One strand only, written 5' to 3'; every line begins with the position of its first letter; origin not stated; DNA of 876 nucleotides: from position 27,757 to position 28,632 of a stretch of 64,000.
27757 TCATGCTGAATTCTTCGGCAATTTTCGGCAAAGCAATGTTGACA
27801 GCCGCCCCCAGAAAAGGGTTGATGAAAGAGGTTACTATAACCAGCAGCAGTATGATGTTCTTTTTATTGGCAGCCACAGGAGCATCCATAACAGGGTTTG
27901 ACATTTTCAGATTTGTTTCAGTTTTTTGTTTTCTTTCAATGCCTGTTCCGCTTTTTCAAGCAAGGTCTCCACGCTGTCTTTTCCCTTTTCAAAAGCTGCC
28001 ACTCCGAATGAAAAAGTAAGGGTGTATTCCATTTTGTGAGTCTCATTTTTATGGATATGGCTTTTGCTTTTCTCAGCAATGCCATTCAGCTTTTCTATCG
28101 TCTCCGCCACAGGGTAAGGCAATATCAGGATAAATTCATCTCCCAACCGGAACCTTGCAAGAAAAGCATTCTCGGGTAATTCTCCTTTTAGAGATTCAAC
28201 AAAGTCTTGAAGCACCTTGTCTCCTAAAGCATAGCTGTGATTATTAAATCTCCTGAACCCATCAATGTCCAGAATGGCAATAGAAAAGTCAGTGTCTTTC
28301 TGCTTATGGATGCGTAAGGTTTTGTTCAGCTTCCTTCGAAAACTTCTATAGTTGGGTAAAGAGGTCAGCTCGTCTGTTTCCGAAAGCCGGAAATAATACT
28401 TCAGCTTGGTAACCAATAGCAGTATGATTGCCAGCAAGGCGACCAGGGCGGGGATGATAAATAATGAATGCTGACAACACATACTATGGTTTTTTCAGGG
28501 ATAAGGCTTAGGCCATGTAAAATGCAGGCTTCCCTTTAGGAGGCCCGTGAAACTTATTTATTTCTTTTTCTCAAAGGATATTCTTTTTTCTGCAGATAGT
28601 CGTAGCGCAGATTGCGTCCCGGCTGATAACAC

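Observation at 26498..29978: Operon of a histidine phosphatase (novel N-domain), a degenerate membrane GGDEF protein, and a DHA2-type MFS exporter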

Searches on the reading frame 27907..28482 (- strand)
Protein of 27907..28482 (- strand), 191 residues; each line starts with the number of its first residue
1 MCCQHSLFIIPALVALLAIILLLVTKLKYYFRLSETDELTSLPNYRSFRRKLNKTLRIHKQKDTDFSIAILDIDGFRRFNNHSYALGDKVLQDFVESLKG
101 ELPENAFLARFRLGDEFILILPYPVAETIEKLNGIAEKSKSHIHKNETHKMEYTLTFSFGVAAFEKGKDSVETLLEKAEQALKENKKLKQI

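Call 3: search_protein_families(library=pfam, proteins=[window:27907-28482:-], max_evalue=0.01)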
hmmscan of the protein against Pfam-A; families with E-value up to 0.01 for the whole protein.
window:27907-28482:- (191 aa): 2 families
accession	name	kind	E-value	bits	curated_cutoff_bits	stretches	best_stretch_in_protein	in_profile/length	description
PF00990.26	GGDEF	-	4.1e-26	92.1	23.8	1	35-188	2-157/161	Diguanylate cyclase, GGDEF domain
PF22335.1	Cas10-Cmr2_palm2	-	0.00092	19.8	27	1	108-187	53-124/133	Cas10/Cmr2, second palm domain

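Call 4: search_protein_families(library=ncbifam, proteins=[window:27907-28482:-], max_evalue=0.01)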
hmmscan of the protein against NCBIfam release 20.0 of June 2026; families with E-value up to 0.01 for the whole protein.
window:27907-28482:- (191 aa): 21 families
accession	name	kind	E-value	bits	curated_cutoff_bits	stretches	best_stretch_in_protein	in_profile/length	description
TIGR00254.1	GGDEF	domain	4.9e-24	84.9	37.4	1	33-188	4-159/168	diguanylate cyclase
NF038266.1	diguan_SiaD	equivalog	1.8e-23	83.2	290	1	33-187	93-246/252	biofilm regulation diguanylate cyclase SiaD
NF007135.0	PRK09581.1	equivalog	4.3e-22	78.5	474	1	25-187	283-446/457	PleD family two-component system response regulator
NF007423.1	PRK09966.1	equivalog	4.2e-20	72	325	1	34-186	239-390/390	diguanylate cyclase DgcN/YfiN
NF041606.1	dguan_cyc_DgcA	equivalog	5.7e-17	61.7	370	1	32-187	176-330/340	diguanylate cyclase DgcA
NF047872.1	GGDEF_GdpS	equivalog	8.8e-16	58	400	1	20-187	173-341/355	GGDEF domain-containing protein GdpS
NF047654.1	DiguCycDgcRLepto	equivalog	1.2e-15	57.3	500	1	34-187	133-287/295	diguanylate cyclase DgcR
NF051473.1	DigCycDgcsShew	equivalog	1.4e-15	57.4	400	1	36-186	137-281/291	diguanylate cyclase DgcS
NF007380.0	PRK09894.1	equivalog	3e-15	56.4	256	1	29-187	122-278/296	diguanylate cyclase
NF045675.1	PhdiestaseDibA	equivalog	2.7e-14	52.5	980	1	32-187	201-355/623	phosphodiesterase DibA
NF007474.0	PRK10060.1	equivalog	5.6e-14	51.3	782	1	32-186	235-385/663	cyclic di-GMP phosphodiesterase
NF050064.1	BlResRespRegCbrR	equivalog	3.6e-13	49.2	600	1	22-187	242-405/415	bile resistance response regulator CbrR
NF008467.0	PRK11359.1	equivalog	1e-12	46.9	857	1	33-187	375-522/800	oxygen-sensing cyclic-di-GMP phosphodiesterase DosP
NF040885.1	diguan_DgcJ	equivalog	3.6e-11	42.5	500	1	11-190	315-490/493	diguanylate cyclase DgcJ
NF053781.1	cdiGMPphdstlr2612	equivalog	3e-09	35.1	1600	1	36-187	842-993/1268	Tlr1612 family c-di-GMP phosphodiesterase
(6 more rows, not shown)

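Call 6: find_homologous_proteins(query=window:27907-28482:-)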
Query window:27907-28482:- (191 aa): 22 proteins with E <= 0.001 among 330 candidates.
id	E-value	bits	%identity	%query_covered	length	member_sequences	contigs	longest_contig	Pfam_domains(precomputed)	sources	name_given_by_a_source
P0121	5.0e-119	412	100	100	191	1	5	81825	PF00990.27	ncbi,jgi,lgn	jgi:diguanylate cyclase (GGDEF)-like protein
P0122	3.5e-102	358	86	99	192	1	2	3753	PF00990.27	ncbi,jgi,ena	ncbi:MAG: GGDEF domain-containing protein [Bacteroidota bacterium]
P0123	2.7e-91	322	79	99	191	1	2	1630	PF00990.27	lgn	-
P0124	2.8e-84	299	75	99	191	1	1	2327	PF00990.27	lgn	-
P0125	4.6e-79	282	69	99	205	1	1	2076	PF00990.27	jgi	jgi:diguanylate cyclase (GGDEF)-like protein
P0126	4.4e-77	276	68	99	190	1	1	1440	PF00990.27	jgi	jgi:diguanylate cyclase (GGDEF)-like protein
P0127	2.3e-76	274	70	99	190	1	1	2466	PF00990.27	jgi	jgi:diguanylate cyclase (GGDEF)-like protein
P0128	2.0e-75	270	67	99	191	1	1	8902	PF00990.27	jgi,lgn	jgi:diguanylate cyclase (GGDEF)-like protein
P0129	8.5e-70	252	61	94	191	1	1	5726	PF00990.27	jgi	jgi:diguanylate cyclase (GGDEF)-like protein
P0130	5.9e-68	246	63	99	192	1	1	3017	PF00990.27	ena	-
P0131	1.5e-64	235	59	99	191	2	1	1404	PF00990.27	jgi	jgi:diguanylate cyclase (GGDEF)-like protein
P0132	4.8e-63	230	60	98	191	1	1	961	PF00990.27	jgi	jgi:diguanylate cyclase (GGDEF)-like protein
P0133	3.0e-56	208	52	98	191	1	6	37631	PF00990.27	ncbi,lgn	-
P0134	8.2e-56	207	56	99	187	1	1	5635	PF00990.27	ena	-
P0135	1.1e-47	180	57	86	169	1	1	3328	PF00990.27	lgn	-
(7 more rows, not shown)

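Call 12: search_solved_structures(query=window:27907-28482:-, max_evalue=0.001, show_alignments=3)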
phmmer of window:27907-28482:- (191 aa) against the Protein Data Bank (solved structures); distinct sequences matched with E-value up to 0.001: 42.
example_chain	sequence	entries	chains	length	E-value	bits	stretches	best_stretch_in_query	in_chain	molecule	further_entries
4wxo_A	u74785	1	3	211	6.6e-15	58.7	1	33-186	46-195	Uncharacterized protein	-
4wxw_A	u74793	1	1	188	1.2e-14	57.8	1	35-186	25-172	Uncharacterized protein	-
6zxb_A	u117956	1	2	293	8.2e-12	48.6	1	31-186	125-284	Putative GGDEF/response regulator receiver domain protein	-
6zxc_A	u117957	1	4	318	1e-11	48.3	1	32-186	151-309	Putative GGDEF/response regulator receiver domain protein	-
6tts_A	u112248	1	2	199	2.5e-11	47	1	32-187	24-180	GGDEF diguanylate cyclase DgcB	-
7a7e_A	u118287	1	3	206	3e-11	46.8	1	35-183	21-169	Diguanylate cyclase TpbB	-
6zxm_A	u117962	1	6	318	9.9e-11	45.1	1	32-186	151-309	Putative GGDEF/response regulator receiver domain protein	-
5m3c_A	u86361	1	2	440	1.6e-10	44.4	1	37-184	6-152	Diguanylate cyclase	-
4iob_A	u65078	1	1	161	2.8e-10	43.6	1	39-183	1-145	Diguanylate cyclase TpbB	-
6ttr_A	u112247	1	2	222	3.7e-10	43.2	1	27-187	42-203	GGDEF diguanylate cyclase DgcB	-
4urs_A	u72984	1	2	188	2e-09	40.8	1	33-189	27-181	DIGUANYLATE CYCLASE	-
4urq_U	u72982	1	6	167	3.1e-09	40.2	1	37-189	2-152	DIGUANYLATE CYCLASE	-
9g86_A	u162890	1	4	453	3.3e-09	40.1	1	26-184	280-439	Response regulator PleD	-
9g85_A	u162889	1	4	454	3.3e-09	40.1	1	26-184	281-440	Response regulator PleD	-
2wb4_A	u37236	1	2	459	3.4e-09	40.1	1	26-184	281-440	DIGUANYLATE CYCLASE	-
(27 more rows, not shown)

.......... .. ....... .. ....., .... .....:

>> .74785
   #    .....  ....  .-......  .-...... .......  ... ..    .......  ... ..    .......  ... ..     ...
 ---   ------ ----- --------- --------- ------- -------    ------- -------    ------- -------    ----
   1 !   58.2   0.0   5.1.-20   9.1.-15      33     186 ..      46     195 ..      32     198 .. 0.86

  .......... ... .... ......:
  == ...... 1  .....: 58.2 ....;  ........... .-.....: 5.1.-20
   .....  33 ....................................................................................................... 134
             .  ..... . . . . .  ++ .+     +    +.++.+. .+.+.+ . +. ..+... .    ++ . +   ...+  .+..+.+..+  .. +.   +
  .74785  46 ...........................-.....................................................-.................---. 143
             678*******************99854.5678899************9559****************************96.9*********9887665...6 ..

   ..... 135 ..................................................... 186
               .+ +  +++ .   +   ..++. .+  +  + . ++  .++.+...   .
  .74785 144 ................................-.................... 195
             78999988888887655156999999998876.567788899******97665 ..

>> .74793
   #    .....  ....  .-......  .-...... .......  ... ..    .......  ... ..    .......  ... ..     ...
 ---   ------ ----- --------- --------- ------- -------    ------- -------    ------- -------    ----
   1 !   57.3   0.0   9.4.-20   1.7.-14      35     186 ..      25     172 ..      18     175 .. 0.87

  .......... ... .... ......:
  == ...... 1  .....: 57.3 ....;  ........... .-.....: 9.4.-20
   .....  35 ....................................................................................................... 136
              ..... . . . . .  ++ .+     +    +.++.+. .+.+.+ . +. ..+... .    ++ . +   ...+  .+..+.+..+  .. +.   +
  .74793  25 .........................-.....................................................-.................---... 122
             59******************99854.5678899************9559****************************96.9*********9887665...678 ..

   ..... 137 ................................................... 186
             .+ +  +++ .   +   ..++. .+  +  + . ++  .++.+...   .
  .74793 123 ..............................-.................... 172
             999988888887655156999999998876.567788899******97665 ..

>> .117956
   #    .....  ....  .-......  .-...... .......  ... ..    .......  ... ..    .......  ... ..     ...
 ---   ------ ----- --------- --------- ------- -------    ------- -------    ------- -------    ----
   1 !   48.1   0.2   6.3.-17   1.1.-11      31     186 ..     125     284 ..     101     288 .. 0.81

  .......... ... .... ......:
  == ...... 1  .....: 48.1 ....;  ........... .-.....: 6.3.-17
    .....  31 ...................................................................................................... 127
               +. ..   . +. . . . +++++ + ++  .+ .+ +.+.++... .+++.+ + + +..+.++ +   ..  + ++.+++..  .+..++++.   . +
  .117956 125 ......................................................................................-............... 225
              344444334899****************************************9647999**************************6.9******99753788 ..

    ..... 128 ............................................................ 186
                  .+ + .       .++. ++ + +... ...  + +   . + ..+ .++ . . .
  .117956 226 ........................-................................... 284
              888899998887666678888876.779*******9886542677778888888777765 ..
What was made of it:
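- On Active diguanylate cyclase: Residue equivalences come from the alignment to solved GGDEF domains (call 12) plus knowledge of PleD.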

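Call 16: search_protein_families(library=padloc, proteins=[window:27907-28482:-], max_evalue=0.1)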
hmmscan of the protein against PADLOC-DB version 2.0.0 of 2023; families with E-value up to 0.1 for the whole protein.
window:27907-28482:- (191 aa): 0 families

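Call 45: find_homologous_proteins(query=A4, max_evalue=1e-8)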
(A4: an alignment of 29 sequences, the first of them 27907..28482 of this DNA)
Query A4 (29 sequences) (191 aa, profile of the alignment): 427 proteins with E <= 1e-8 among 7968 candidates; the best 120 are listed.
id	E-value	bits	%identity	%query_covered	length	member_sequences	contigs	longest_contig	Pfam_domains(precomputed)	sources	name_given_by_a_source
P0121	5.3e-73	263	100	100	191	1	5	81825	PF00990.27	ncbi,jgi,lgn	jgi:diguanylate cyclase (GGDEF)-like protein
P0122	2.6e-71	257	86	99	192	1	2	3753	PF00990.27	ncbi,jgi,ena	ncbi:MAG: GGDEF domain-containing protein [Bacteroidota bacterium]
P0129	4.5e-71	256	61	94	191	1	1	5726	PF00990.27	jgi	jgi:diguanylate cyclase (GGDEF)-like protein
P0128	7.8e-71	255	67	99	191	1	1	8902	PF00990.27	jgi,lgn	jgi:diguanylate cyclase (GGDEF)-like protein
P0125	1.2e-70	255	69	99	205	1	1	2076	PF00990.27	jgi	jgi:diguanylate cyclase (GGDEF)-like protein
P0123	4.9e-70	253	79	99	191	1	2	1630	PF00990.27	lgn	-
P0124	1.7e-69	251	75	99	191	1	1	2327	PF00990.27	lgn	-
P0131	1.3e-68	248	59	99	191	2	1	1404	PF00990.27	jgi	jgi:diguanylate cyclase (GGDEF)-like protein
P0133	5.0e-68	246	52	98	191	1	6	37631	PF00990.27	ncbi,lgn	-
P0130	1.1e-67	245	63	99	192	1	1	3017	PF00990.27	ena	-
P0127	4.4e-67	243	70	99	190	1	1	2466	PF00990.27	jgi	jgi:diguanylate cyclase (GGDEF)-like protein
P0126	4.0e-66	240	68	99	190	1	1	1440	PF00990.27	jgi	jgi:diguanylate cyclase (GGDEF)-like protein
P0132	1.5e-64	235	60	98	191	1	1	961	PF00990.27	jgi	jgi:diguanylate cyclase (GGDEF)-like protein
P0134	3.8e-62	227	56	99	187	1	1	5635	PF00990.27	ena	-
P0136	3.9e-62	227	47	99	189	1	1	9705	PF00990.27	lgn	-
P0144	2.7e-56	208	32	96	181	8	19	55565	PF00990.27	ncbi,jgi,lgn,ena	jgi:diguanylate cyclase (GGDEF)-like protein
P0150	2.4e-54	202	32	91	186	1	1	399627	PF00990.27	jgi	-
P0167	1.2e-41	160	34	84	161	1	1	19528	PF00990.27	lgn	-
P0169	3.6e-31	126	34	95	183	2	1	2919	PF00990.27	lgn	-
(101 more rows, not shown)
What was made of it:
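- Scores run from 263 down to 126 bits, then drop to 107 bits or less for generic GGDEFs (call 45).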

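Call 46: find_encoding_contigs(protein=P0144, flank=4000, max_places=6)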
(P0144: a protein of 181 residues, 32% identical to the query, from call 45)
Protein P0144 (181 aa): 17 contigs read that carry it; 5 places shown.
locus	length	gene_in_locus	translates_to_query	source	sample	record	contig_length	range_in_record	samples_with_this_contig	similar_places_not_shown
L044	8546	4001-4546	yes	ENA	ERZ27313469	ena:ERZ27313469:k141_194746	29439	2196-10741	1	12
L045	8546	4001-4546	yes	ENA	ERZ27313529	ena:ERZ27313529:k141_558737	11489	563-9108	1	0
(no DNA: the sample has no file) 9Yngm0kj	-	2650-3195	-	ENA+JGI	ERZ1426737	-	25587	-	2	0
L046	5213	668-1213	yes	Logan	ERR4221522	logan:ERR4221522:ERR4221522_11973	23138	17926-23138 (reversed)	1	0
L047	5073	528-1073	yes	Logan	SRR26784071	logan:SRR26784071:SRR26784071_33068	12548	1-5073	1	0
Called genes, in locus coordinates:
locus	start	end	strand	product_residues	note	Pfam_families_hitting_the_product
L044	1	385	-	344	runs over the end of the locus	PF02775:TPP_enzyme_C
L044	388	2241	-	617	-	PF01558:POR, PF01855:POR_N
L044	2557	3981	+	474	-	PF00300:His_Phos_1 (faint)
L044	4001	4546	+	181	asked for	PF00990:GGDEF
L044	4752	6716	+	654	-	PF01807:Zn_ribbon_DnaG, PF08275:DNAG_N, PF01751:Toprim, PF13155:Toprim_2, PF13662:Toprim_4, PF10410:DnaB_bind (weak), PF28534:DUF8430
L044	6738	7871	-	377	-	-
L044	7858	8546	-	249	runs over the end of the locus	PF00226:DnaJ (faint)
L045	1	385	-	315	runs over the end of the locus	?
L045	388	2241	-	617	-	PF01558:POR, PF01855:POR_N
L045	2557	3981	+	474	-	PF00300:His_Phos_1 (faint)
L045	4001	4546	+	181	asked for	PF00990:GGDEF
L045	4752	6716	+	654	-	PF01807:Zn_ribbon_DnaG, PF08275:DNAG_N, PF01751:Toprim, PF13155:Toprim_2, PF13662:Toprim_4, PF10410:DnaB_bind (weak), PF28534:DUF8430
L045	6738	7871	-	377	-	-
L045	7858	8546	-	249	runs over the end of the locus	PF00226:DnaJ (faint)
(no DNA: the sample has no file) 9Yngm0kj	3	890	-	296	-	?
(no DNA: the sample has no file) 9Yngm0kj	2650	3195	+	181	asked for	PF00990:GGDEF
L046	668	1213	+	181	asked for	PF00990:GGDEF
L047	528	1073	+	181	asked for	PF00990:GGDEF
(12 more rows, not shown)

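Call 47: find_encoding_contigs(protein=P0150, flank=4000, max_places=2)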
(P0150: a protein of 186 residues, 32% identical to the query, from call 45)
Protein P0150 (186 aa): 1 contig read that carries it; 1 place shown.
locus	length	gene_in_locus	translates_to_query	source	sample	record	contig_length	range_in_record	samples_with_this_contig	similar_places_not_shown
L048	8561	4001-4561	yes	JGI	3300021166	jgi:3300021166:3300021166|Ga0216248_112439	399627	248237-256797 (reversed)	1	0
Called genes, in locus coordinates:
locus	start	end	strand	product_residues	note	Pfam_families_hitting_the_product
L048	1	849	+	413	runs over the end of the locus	PF00994:MoCF_biosynth, PF18146:CinA_KH, PF02464:CinA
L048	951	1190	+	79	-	PF00830:Ribosomal_L28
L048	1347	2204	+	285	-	PF18962:Por_Secre_tail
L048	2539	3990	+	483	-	PF00300:His_Phos_1 (faint)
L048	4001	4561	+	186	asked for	PF00990:GGDEF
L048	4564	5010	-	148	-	PF01967:MoaC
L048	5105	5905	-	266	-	PF04055:Radical_SAM, PF13353:Fer4_12 (weak), PF06463:Mob_synth_C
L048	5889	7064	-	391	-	PF03453:MoeA_N, PF00994:MoCF_biosynth, PF03454:MoeA_C (weak)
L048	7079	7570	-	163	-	PF19780:DUF6265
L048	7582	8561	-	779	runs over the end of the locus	PF13620:CarboxypepD_reg, PF13715:CarbopepD_reg_2, PF07715:Plug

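Call 48: find_encoding_contigs(protein=P0167, flank=4000, max_places=2)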
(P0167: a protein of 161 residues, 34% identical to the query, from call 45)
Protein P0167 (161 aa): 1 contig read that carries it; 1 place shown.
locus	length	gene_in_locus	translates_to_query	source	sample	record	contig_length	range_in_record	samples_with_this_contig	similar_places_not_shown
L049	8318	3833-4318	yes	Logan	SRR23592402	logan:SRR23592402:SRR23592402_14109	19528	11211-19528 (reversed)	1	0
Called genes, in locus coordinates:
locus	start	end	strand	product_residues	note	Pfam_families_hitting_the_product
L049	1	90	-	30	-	?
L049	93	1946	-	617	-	PF01558:POR, PF01855:POR_N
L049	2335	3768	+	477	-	PF00300:His_Phos_1 (faint)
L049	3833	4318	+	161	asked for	PF00990:GGDEF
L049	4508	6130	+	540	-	PF01855:POR_N, PF02776:TPP_enzyme_N (faint), PF02775:TPP_enzyme_C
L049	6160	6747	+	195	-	PF01558:POR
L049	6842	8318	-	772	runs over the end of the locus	PF13188:PAS_8 (faint), PF00989:PAS (faint), PF08448:PAS_4 (faint), PF08447:PAS_3 (weak), PF13426:PAS_9 (weak), PF08447:PAS_3, PF00512:HisKA, PF02518:HATPase_c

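Call 49: find_encoding_contigs(protein=P0169, flank=4000, max_places=2)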
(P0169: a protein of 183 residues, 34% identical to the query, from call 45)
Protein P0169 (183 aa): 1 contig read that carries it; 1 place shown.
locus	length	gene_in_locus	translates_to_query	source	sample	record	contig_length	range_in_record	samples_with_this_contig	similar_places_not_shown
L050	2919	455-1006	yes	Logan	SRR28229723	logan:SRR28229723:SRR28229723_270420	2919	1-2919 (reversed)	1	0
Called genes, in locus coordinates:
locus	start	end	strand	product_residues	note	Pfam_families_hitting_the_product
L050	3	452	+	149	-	?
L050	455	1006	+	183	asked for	PF00990:GGDEF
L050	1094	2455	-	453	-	PF07676:PD40 (faint)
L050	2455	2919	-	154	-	?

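Call 57: find_encoding_contigs(protein=P0121, flank=3000, max_places=6)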
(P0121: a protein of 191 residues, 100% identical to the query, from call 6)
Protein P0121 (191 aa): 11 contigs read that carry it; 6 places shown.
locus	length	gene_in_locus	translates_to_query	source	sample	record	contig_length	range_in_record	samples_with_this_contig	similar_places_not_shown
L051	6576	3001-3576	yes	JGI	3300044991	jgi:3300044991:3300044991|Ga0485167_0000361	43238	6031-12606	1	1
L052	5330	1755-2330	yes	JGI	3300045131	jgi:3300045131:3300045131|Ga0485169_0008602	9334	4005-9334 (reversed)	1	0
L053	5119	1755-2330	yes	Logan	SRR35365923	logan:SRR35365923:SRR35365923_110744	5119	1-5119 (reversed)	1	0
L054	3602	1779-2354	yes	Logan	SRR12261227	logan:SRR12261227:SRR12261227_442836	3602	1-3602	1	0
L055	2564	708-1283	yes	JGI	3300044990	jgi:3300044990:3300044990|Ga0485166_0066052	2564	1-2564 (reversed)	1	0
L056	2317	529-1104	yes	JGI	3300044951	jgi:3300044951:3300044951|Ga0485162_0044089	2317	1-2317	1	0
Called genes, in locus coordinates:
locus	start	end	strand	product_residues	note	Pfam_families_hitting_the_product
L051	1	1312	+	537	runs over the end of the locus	PF00171:Aldedh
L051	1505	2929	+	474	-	PF00300:His_Phos_1 (faint)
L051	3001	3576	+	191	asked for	PF00990:GGDEF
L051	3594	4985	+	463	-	PF13347:MFS_2 (faint), PF00083:Sugar_tr, PF07690:MFS_1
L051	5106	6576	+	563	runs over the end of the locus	PF04551:GcpE, PF26540:GcpE_C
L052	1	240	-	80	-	?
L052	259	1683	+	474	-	PF00300:His_Phos_1 (faint)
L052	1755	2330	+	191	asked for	PF00990:GGDEF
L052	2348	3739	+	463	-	PF13347:MFS_2 (faint), PF00083:Sugar_tr, PF07690:MFS_1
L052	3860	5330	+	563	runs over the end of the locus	PF04551:GcpE, PF26540:GcpE_C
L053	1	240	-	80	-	?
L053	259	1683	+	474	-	PF00300:His_Phos_1 (faint)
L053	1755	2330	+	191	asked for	PF00990:GGDEF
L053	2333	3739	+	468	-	PF13347:MFS_2 (faint), PF00083:Sugar_tr, PF07690:MFS_1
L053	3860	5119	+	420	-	?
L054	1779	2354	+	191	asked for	PF00990:GGDEF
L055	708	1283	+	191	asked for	PF00990:GGDEF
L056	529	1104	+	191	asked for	PF00990:GGDEF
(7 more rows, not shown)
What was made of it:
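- Checked: The gaps are 71 nt and 2 nt. Public gene callers sometimes start the MFS at Met6, giving 463 aa and a 17-nt gap (call 57).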
